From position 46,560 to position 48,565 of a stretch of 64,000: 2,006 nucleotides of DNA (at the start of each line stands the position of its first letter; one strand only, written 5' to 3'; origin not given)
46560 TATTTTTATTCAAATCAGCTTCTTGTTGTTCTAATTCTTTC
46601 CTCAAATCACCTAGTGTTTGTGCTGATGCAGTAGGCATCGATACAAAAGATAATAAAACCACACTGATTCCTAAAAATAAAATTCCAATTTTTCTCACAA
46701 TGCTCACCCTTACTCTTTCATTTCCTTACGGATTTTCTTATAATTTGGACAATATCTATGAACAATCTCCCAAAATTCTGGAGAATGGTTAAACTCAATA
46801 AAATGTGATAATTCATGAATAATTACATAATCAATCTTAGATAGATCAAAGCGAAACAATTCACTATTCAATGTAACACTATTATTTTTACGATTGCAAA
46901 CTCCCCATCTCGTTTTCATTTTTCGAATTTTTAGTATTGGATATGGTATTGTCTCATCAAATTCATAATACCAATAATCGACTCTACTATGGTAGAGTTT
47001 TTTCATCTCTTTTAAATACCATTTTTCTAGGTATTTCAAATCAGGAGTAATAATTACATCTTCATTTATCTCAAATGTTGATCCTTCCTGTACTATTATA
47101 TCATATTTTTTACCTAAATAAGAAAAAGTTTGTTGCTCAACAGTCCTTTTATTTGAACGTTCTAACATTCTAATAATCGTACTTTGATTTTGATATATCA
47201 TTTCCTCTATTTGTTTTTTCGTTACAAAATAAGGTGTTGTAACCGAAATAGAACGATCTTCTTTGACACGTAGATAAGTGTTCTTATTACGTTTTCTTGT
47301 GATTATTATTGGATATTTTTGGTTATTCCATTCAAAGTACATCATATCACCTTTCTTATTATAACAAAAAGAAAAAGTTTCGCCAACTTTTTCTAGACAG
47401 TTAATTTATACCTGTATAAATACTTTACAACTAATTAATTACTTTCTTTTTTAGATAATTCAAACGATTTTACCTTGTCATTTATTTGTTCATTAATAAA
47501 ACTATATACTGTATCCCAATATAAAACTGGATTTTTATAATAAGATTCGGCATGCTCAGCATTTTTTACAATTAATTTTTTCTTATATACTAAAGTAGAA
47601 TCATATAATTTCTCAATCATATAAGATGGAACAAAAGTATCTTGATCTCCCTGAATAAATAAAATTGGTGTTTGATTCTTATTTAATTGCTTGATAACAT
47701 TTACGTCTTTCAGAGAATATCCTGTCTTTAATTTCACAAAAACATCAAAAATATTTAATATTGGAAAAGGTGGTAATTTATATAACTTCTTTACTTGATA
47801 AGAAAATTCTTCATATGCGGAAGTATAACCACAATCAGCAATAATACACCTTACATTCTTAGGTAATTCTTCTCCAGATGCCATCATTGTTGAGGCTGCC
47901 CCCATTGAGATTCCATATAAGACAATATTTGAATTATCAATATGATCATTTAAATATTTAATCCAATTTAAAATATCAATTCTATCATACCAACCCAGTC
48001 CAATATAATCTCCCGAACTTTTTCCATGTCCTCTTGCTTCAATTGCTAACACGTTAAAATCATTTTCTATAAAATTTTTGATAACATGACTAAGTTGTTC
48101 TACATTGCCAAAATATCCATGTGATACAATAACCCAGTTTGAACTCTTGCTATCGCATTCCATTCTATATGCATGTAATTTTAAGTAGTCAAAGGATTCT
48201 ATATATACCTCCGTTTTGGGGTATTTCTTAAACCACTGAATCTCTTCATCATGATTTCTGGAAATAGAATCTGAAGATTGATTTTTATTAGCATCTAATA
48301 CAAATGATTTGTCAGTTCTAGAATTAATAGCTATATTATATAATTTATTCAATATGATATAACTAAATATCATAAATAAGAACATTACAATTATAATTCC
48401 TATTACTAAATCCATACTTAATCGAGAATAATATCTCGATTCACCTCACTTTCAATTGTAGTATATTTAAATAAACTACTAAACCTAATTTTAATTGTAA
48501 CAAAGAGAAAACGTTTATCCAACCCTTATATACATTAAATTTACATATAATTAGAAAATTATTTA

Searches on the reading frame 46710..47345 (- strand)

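Call 21: search_protein_families(library=pfam, proteins=[window:46710-47345:-], max_evalue=0.0001)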
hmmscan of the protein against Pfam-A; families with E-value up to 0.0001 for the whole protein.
window:46710-47345:- (211 aa): 2 families
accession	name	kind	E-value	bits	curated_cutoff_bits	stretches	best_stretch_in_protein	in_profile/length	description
PF01863.23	YgjP-like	-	7.1e-44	150.7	26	1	21-211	1-206/207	YgjP-like, metallopeptidase domain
PF10263.15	SprT-like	-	3.4e-05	24.1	25.6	1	141-187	26-77/108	SprT-like family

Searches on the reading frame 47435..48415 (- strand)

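Call 21: search_protein_families(library=pfam, proteins=[window:47435-48415:-], max_evalue=0.0001)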
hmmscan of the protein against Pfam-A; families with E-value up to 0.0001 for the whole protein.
window:47435-48415:- (326 aa): 8 families
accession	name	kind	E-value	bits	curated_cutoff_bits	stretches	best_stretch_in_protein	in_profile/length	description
PF00561.26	Abhydrolase_1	-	1.5e-15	57.9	25.8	1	93-210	1-118/245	alpha/beta hydrolase fold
PF12146.15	Hydrolase_4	-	1.7e-15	57.4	27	1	93-192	5-105/239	Serine aminopeptidase, S33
PF02129.25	Peptidase_S15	-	2.4e-09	37.7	23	1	108-207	40-138/262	X-Pro dipeptidyl-peptidase (S15 family)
PF00326.27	Peptidase_S9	-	8.3e-09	35.7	22.6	1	108-312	3-211/213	Prolyl oligopeptidase family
PF12697.13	Abhydrolase_6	-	6.7e-06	27.4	26.3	1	96-195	2-93/217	Alpha/beta hydrolase family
PF03959.19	FSH1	-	2.2e-05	24.7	21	0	152-281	89-192/211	Serine hydrolase (FSH1)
PF02230.22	Abhydrolase_2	-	3.2e-05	24.3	23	0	150-236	96-179/217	Phospholipase/Carboxylesterase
PF20434.5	BD-FAE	-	9.1e-05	22.5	26.8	0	235-271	176-212/215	BD-FAE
